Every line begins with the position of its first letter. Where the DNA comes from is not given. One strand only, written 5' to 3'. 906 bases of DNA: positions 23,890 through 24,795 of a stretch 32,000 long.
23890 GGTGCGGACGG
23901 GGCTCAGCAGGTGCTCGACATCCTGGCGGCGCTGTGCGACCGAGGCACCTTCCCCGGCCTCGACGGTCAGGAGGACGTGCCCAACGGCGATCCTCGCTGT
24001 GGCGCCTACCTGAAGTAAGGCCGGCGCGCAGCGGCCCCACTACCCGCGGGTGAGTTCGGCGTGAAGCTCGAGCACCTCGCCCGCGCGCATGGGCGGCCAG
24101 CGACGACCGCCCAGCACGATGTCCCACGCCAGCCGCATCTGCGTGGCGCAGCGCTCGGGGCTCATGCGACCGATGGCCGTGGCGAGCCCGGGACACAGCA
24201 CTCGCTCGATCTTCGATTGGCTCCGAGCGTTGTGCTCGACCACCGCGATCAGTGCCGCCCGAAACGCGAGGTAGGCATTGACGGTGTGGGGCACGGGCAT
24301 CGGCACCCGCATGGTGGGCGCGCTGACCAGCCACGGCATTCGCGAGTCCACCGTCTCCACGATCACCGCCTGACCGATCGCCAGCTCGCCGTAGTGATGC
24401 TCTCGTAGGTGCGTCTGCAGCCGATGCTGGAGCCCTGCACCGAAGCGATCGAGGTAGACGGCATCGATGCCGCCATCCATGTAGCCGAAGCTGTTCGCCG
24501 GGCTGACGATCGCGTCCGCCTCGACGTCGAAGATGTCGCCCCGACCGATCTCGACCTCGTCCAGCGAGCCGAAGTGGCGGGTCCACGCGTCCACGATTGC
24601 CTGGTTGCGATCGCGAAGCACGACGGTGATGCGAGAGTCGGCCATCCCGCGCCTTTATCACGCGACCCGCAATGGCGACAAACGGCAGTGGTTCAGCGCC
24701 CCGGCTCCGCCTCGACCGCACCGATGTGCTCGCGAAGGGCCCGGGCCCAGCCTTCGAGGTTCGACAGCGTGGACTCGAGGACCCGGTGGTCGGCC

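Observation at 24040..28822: Second kinase/ECF-sigma pair, with a macro-domain gene directly downstream of the sigma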

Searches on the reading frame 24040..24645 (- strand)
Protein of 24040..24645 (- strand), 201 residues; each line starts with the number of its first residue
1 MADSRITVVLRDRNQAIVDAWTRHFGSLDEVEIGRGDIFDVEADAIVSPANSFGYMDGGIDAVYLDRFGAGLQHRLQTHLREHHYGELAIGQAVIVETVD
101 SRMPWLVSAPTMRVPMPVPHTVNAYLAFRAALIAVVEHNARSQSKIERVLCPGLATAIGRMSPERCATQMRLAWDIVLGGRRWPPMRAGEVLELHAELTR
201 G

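Call 5: search_protein_families(library=pfam, proteins=[window:24040-24645:-], max_evalue=0.01)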
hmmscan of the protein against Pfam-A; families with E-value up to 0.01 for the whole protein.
window:24040-24645:- (201 aa): 2 families
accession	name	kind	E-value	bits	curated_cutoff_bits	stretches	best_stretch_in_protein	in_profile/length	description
PF01661.27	Macro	-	4.5e-08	33.5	22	1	47-169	1-117/118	Macro domain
PF14519.12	Macro_2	-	1.7e-05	24.8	27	1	42-104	78-138/290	Macro-like domain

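Call 6: search_protein_families(library=ncbifam, proteins=[window:24040-24645:-], max_evalue=0.01)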
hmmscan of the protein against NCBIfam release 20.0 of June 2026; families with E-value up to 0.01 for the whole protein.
window:24040-24645:- (201 aa): 6 families
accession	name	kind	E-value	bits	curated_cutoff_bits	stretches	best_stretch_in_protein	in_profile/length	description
NF001666.0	PRK00431.2-2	equivalog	4.6e-14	52.6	246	1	30-170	2-130/164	ADP-ribose-binding protein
NF001668.0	PRK00431.2-4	equivalog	4.6e-07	29.3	278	1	22-98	42-116/220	ADP-ribose-binding protein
NF001667.0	PRK00431.2-3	equivalog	2.5e-06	27.3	252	1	30-114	9-91/182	ADP-ribose-binding protein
NF001664.0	PRK00431.1-6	equivalog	1.5e-05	24.4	200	1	30-106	3-79/173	O-acetyl-ADP-ribose deacetylase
NF001665.0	PRK00431.2-1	equivalog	8.3e-05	22.2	315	1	30-96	9-73/177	ADP-ribose-binding protein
NF001663.0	PRK00431.1-4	equivalog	0.0044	16.9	285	1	28-106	6-82/180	ADP-ribose-binding protein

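Call 7: search_solved_structures(query=window:24040-24645:-, max_evalue=1, show_alignments=3)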
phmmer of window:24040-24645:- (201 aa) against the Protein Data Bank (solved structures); distinct sequences matched with E-value up to 1: 16.
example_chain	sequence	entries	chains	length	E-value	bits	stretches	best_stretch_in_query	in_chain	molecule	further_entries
1njr_A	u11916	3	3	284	1.7e-05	28.4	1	33-180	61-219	32.1 kDa protein in ADH3-RCA1 intergenic region | Hypothetical 32.1 kDa protein in ADH3-RCA1 intergenic region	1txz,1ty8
7ny6_A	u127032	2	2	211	0.0072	19.8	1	17-109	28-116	Histone macroH2A1.1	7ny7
2dx6_A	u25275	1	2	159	0.056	16.9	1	31-112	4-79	Hypothetical protein TTHA0132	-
4etk_A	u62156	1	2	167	0.27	14.7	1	33-96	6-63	De novo designed serine hydrolase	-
3v45_A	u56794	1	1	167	0.31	14.5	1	35-96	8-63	Serine hydrolase OSH55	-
5m3i_A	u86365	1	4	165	0.32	14.4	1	31-113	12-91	RNase III inhibitor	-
4jvv_A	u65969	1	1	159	0.34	14.4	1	35-96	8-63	evolved variant of the computationally designed serine hydrolase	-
4k0c_A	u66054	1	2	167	0.34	14.4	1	35-97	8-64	designed serine hydrolase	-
4ess_A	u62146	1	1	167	0.35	14.3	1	35-96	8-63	OR187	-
4j4z_A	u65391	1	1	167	0.35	14.3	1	35-96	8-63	Designed serine hydrolase variant OSH55.4_H1.2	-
4etj_A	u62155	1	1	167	0.35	14.3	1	35-96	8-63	Serine hydrolase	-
4kyb_A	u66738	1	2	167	0.36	14.3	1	35-96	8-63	Designed Protein OR342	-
4gvv_A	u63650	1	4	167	0.36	14.3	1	35-96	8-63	De novo design serine hydrolase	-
4jgk_A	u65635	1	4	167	0.36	14.3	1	35-96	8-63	evolved variant of a designed serine hydrolase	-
4jca_A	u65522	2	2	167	0.36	14.3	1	35-96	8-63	serine hydrolase | Evolved variant of computationally designed serine hydrolase OSH55.4_H1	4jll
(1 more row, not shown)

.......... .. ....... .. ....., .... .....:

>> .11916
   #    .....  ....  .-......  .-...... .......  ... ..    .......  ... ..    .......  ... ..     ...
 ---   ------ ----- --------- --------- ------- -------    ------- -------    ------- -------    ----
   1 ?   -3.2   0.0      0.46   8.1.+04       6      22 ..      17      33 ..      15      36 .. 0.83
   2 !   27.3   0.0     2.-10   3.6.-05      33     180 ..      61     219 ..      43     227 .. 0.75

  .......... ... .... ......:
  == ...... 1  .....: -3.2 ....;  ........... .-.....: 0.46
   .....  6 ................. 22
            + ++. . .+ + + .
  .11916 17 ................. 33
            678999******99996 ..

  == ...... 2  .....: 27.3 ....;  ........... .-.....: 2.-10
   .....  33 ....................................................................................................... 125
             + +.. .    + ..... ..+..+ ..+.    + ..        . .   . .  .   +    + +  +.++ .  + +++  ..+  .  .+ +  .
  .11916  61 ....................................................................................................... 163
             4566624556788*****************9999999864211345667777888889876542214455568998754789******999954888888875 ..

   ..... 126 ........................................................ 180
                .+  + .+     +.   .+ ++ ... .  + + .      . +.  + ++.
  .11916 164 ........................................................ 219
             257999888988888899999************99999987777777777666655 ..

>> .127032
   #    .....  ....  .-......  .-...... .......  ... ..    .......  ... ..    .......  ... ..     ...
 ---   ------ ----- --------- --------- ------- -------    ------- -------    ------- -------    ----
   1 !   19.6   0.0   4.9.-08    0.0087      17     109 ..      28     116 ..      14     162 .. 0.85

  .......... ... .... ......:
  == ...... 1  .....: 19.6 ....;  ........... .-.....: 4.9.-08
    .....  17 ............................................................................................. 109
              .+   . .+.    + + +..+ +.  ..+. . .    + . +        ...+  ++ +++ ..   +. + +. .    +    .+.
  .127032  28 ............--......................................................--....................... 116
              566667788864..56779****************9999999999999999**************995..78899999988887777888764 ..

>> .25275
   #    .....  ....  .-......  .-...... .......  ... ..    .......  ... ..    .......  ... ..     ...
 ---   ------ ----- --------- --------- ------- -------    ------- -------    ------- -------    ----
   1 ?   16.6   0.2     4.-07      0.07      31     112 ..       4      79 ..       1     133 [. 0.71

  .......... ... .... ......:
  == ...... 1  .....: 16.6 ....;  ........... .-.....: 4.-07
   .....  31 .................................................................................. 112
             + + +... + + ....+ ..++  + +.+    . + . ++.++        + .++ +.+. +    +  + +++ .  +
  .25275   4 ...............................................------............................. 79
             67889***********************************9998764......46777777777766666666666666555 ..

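Call 8: search_protein_families(library=padloc, proteins=[window:24040-24645:-], max_evalue=0.01)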
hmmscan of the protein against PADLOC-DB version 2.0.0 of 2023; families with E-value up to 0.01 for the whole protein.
window:24040-24645:- (201 aa): 1 family
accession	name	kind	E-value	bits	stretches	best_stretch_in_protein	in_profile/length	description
PDLC02990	DarG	-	0.00035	18.1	1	31-111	2-76/329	-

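Call 9: find_homologous_proteins(query=window:24040-24645:-, max_evalue=0.001)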
Query window:24040-24645:- (201 aa): 3316 proteins with E <= 0.001 among 3801 candidates; the best 120 are listed.
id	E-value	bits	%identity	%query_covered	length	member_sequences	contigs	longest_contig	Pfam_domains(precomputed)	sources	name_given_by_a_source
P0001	2.2e-130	451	100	100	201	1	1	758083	PF14519.12,PF01661.28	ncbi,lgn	ncbi:MAG: macro domain-containing protein [Myxococcota bacterium]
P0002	2.7e-94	333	74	100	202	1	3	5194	PF14519.12,PF01661.28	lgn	-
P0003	5.5e-91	322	72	99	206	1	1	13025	PF01661.28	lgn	-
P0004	6.5e-88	312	69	99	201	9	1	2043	PF14519.12,PF01661.28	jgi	jgi:O-acetyl-ADP-ribose deacetylase (regulator of RNase III)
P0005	7.0e-87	309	69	99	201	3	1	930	PF14519.12,PF01661.28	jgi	jgi:O-acetyl-ADP-ribose deacetylase (regulator of RNase III)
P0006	5.4e-86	306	68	99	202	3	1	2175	PF14519.12,PF01661.28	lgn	-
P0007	1.3e-85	305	68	98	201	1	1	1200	PF14519.12,PF01661.28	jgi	-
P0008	3.7e-85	303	67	99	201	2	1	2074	PF01661.28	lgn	-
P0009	7.9e-84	299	66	98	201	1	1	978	PF14519.12,PF01661.28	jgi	jgi:O-acetyl-ADP-ribose deacetylase (regulator of RNase III)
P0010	1.4e-83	298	68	97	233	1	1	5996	PF14519.12,PF01661.28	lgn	-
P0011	1.5e-83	298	67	99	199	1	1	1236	PF14519.12,PF01661.28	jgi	jgi:O-acetyl-ADP-ribose deacetylase (regulator of RNase III)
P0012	1.0e-82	295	69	97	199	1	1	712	PF14519.12,PF01661.28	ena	-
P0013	1.8e-81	291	66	97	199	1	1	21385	PF14519.12,PF01661.28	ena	-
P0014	9.8e-80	285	69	100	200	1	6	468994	PF01661.28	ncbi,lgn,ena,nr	ncbi:MAG: macro domain-containing protein [Myxococcales bacterium]|nr:macro domain-containing protei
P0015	1.7e-79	285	69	99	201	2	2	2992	PF01661.28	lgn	-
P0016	3.3e-79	284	66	99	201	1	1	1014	PF14519.12,PF01661.28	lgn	-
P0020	4.6e-76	273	66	96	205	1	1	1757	PF14519.12,PF01661.28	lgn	-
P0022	8.0e-75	269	66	97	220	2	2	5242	PF14519.12,PF01661.28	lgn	-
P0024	9.7e-72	259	60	98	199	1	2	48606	PF14519.12,PF01661.28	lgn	-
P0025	1.3e-70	256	62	97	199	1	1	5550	PF14519.12,PF01661.28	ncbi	-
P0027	4.1e-70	254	61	98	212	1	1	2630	PF14519.12,PF01661.28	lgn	-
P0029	1.2e-69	253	61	97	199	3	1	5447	PF14519.12,PF01661.28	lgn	-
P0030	2.0e-69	252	63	91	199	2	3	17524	PF14519.12,PF01661.28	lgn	-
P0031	4.3e-69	251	63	90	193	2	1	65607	PF14519.12,PF01661.28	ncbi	-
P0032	7.8e-69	250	60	96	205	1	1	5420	PF14519.12,PF01661.28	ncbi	-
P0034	2.9e-68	248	58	97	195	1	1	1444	PF14519.12,PF01661.28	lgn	-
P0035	3.1e-68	248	62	97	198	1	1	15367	PF14519.12,PF01661.28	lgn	-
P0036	4.2e-68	247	60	98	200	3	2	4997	PF14519.12,PF01661.28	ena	-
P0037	1.1e-67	246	60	97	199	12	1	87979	PF14519.12,PF01661.28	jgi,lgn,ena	-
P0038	2.7e-67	245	59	96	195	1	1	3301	PF14519.12,PF01661.28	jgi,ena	-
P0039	2.8e-67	245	60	97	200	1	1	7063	PF14519.12,PF01661.28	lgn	-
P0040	3.4e-67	245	60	97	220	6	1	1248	PF14519.12,PF01661.28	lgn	-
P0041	8.7e-67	243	59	97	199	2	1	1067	PF14519.12,PF01661.28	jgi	jgi:O-acetyl-ADP-ribose deacetylase (regulator of RNase III)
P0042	1.1e-66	243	59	97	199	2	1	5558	PF14519.12,PF01661.28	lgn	-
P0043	1.4e-66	242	59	97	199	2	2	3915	PF14519.12,PF01661.28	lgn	-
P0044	1.7e-66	242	60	96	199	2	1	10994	PF14519.12,PF01661.28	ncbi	ncbi:macro domain-containing protein [Pyxidicoccus sp. 3LG]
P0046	5.8e-66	241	58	95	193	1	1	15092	PF14519.12,PF01661.28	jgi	jgi:O-acetyl-ADP-ribose deacetylase (regulator of RNase III)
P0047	6.1e-66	240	59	97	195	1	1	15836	PF14519.12,PF01661.28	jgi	jgi:O-acetyl-ADP-ribose deacetylase (regulator of RNase III)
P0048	7.6e-66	240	62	90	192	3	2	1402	PF14519.12,PF01661.28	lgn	-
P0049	2.0e-65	239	57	97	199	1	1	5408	PF14519.12,PF01661.28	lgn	-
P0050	2.4e-65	239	58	97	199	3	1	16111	PF14519.12,PF01661.28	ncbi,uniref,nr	ncbi:macro domain-containing protein [Myxococcus sp. RHSTA-1-4]|uniref:macro domain-containing prote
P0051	2.4e-65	238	60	93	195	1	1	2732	PF14519.12,PF01661.28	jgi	jgi:O-acetyl-ADP-ribose deacetylase (regulator of RNase III)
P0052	2.9e-65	238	62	95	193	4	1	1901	PF14519.12,PF01661.28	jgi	-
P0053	3.7e-65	238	63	89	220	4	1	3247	PF14519.12,PF01661.28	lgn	-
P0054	9.1e-65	237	58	95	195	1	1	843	PF14519.12,PF01661.28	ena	-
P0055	9.2e-65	237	56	97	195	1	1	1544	PF14519.12,PF01661.28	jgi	jgi:O-acetyl-ADP-ribose deacetylase (regulator of RNase III)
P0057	2.3e-64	235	62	92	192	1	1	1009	PF14519.12,PF01661.28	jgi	jgi:O-acetyl-ADP-ribose deacetylase (regulator of RNase III)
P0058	3.4e-64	235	57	98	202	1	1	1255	PF14519.12,PF01661.28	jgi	jgi:O-acetyl-ADP-ribose deacetylase (regulator of RNase III)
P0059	4.0e-64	235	72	74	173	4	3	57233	PF14519.12,PF01661.28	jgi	-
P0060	4.0e-64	235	59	95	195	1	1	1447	PF14519.12,PF01661.28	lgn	-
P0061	5.5e-64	234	59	95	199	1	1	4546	PF14519.12,PF01661.28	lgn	-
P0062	6.4e-64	234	65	87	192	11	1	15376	PF14519.12,PF01661.28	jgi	jgi:O-acetyl-ADP-ribose deacetylase (regulator of RNase III)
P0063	1.3e-63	233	57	97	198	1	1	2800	PF14519.12,PF01661.28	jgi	jgi:O-acetyl-ADP-ribose deacetylase (regulator of RNase III)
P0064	1.9e-63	232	61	91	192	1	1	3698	PF14519.12,PF01661.28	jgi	jgi:O-acetyl-ADP-ribose deacetylase (regulator of RNase III)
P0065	2.4e-63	232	57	97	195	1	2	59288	PF14519.12,PF01661.28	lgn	-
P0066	3.0e-63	232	57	95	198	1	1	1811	PF14519.12,PF01661.28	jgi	jgi:O-acetyl-ADP-ribose deacetylase (regulator of RNase III)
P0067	4.3e-63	231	56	99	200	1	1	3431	PF14519.12,PF01661.28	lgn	-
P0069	6.5e-63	231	58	96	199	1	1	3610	PF14519.12,PF01661.28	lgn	-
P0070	6.7e-63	231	60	90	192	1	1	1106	PF14519.12,PF01661.28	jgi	jgi:O-acetyl-ADP-ribose deacetylase (regulator of RNase III)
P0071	9.7e-63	230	56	96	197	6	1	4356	PF14519.12,PF01661.28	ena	-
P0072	1.0e-62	230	61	87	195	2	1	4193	PF14519.12,PF01661.28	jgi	jgi:O-acetyl-ADP-ribose deacetylase (regulator of RNase III)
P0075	1.6e-62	229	57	95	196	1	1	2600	PF14519.12,PF01661.28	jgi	jgi:O-acetyl-ADP-ribose deacetylase (regulator of RNase III)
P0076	1.6e-62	229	53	95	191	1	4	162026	PF14519.12,PF01661.28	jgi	jgi:O-acetyl-ADP-ribose deacetylase (regulator of RNase III)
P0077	2.1e-62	229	55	97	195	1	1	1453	PF14519.12,PF01661.28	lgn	-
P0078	2.2e-62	229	63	88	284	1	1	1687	PF14519.12,PF01661.28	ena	-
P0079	2.3e-62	229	57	97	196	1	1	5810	PF14519.12,PF01661.28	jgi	jgi:O-acetyl-ADP-ribose deacetylase (regulator of RNase III)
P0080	2.6e-62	229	57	98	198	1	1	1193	PF14519.12,PF01661.28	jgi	jgi:O-acetyl-ADP-ribose deacetylase (regulator of RNase III)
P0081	3.5e-62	228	61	95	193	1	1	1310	PF14519.12,PF01661.28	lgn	-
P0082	4.2e-62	228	61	88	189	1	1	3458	PF14519.12,PF01661.28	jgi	jgi:O-acetyl-ADP-ribose deacetylase (regulator of RNase III)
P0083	4.5e-62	228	56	97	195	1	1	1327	PF14519.12,PF01661.28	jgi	-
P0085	5.0e-62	228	59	88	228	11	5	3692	PF14519.12,PF01661.28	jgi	jgi:O-acetyl-ADP-ribose deacetylase (regulator of RNase III)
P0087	6.1e-62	227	57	94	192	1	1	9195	PF14519.12,PF01661.28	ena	-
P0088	7.5e-62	227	60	95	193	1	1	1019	PF14519.12,PF01661.28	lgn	-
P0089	8.5e-62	227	55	95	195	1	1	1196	PF14519.12,PF01661.28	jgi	jgi:O-acetyl-ADP-ribose deacetylase (regulator of RNase III)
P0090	8.5e-62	227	56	97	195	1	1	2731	PF14519.12,PF01661.28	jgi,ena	-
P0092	1.0e-61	227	59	91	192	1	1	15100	PF14519.12,PF01661.28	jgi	jgi:O-acetyl-ADP-ribose deacetylase (regulator of RNase III)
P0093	1.2e-61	226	57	95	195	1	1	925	PF14519.12,PF01661.28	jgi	jgi:O-acetyl-ADP-ribose deacetylase (regulator of RNase III)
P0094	1.3e-61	226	58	91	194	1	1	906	PF14519.12,PF01661.28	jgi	jgi:O-acetyl-ADP-ribose deacetylase (regulator of RNase III)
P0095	1.3e-61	226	59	90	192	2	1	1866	PF14519.12,PF01661.28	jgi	jgi:O-acetyl-ADP-ribose deacetylase (regulator of RNase III)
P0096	1.5e-61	226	59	95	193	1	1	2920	PF14519.12,PF01661.28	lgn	-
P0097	1.8e-61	226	59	98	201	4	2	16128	PF14519.12,PF01661.28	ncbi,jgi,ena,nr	ncbi:MAG: macro domain-containing protein [Pyrinomonadaceae bacterium]|nr:macro domain-containing pr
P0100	2.2e-61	226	55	96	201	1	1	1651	PF14519.12,PF01661.28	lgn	-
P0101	2.2e-61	226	55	97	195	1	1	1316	PF14519.12,PF01661.28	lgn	-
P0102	2.5e-61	225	60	95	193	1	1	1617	PF14519.12,PF01661.28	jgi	jgi:O-acetyl-ADP-ribose deacetylase (regulator of RNase III)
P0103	2.6e-61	225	56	99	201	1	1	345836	PF14519.12,PF01661.28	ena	-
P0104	2.7e-61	225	59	90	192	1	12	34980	PF14519.12,PF01661.28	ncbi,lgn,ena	-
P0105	2.7e-61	225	61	85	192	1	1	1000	PF14519.12,PF01661.28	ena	-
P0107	3.0e-61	225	56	96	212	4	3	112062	PF14519.12,PF01661.28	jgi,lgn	jgi:O-acetyl-ADP-ribose deacetylase (regulator of RNase III)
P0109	3.6e-61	225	61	88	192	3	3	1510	PF14519.12,PF01661.28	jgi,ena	-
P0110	3.7e-61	225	60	88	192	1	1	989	PF14519.12,PF01661.28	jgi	jgi:O-acetyl-ADP-ribose deacetylase (regulator of RNase III)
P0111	3.8e-61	225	59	90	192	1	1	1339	PF14519.12,PF01661.28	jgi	jgi:O-acetyl-ADP-ribose deacetylase (regulator of RNase III)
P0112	4.5e-61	225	55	96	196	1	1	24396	PF14519.12,PF01661.28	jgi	jgi:O-acetyl-ADP-ribose deacetylase (regulator of RNase III)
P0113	5.0e-61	224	60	86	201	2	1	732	PF14519.12,PF01661.28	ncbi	-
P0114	7.3e-61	224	59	90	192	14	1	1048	PF14519.12,PF01661.28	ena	-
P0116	7.5e-61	224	61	84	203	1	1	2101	PF14519.12,PF01661.28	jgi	jgi:O-acetyl-ADP-ribose deacetylase (regulator of RNase III)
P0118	8.6e-61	224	58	95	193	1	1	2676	PF14519.12,PF01661.28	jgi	jgi:O-acetyl-ADP-ribose deacetylase (regulator of RNase III)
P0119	9.5e-61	223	56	100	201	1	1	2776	PF14519.12,PF01661.28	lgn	-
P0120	1.0e-60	223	54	97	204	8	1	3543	PF14519.12,PF01661.28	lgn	-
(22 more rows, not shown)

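Call 10: find_encoding_contigs(protein=P0014, flank=8000, max_places=3)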
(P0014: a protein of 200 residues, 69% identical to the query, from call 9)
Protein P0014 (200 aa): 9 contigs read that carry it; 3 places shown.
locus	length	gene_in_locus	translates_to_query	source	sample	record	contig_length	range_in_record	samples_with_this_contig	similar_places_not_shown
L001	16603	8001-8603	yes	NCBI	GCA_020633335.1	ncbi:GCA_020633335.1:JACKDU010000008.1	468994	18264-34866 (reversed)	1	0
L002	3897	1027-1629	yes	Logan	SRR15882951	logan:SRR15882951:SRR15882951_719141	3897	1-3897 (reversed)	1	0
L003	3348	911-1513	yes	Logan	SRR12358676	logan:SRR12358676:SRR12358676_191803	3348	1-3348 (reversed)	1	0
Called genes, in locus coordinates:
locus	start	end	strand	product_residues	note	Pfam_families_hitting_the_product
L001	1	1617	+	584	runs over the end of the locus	PF07626:PSD3, PF07637:PSD5, PF07631:PSD4, PF07627:PSCyt3, PF07624:PSD2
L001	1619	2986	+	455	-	PF07586:HXXSHH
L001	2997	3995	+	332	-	PF18885:DUF5648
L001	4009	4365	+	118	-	PF03960:ArsC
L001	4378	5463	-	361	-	PF00326:Peptidase_S9 (faint)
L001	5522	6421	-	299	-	PF00348:polyprenyl_synt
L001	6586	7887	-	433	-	PF00211:Guanylate_cyc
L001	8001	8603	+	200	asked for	PF01661:Macro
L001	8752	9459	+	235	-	-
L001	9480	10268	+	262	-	-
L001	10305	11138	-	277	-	PF00561:Abhydrolase_1, PF12146:Hydrolase_4, PF12697:Abhydrolase_6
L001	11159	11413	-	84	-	-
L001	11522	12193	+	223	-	-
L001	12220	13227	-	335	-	-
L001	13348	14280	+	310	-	-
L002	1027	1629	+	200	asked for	PF01661:Macro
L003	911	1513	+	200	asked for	PF01661:Macro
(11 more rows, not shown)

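Call 11: find_encoding_contigs(protein=P0003, flank=8000, max_places=3)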
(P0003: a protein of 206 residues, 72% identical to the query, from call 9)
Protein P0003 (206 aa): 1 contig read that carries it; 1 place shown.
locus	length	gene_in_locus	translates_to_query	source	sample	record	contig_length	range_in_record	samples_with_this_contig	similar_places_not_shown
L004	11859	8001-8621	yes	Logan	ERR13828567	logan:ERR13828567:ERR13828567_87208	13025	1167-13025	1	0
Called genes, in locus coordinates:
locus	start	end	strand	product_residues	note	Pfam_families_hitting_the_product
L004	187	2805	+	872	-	PF00520:Ion_trans (weak)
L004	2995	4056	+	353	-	-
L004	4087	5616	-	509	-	PF13432:TPR_16 (faint), PF07719:TPR_2 (faint), PF13428:TPR_14 (faint), PF14559:TPR_19 (faint), PF13424:TPR_12 (weak)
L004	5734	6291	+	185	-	PF00355:Rieske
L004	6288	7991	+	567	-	PF00033:Cytochrome_B, PF13631:Cytochrom_B_N_2, PF00034:Cytochrom_C (weak), PF13442:Cytochrome_CBB3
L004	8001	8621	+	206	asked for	PF01661:Macro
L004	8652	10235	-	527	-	PF00590:TP_methylase, PF02602:HEM4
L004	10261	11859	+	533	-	?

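Call 12: find_encoding_contigs(protein=P0002, flank=8000, max_places=3)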
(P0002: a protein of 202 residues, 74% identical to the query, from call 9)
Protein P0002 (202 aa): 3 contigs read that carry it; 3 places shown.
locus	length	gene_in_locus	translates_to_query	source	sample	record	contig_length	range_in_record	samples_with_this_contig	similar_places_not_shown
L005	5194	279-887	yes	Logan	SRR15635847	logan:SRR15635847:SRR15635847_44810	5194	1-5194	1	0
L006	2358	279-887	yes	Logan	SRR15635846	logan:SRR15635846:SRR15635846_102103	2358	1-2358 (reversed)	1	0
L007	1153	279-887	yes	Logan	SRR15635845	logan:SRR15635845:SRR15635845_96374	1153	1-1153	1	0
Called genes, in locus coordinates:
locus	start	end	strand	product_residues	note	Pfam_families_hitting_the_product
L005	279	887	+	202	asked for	PF14519:Macro_2 (weak), PF01661:Macro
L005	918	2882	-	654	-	PF00550:PP-binding (weak), PF00501:AMP-binding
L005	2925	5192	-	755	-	?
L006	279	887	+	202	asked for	PF14519:Macro_2 (weak), PF01661:Macro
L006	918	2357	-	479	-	?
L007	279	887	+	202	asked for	PF14519:Macro_2 (weak), PF01661:Macro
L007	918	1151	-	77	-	?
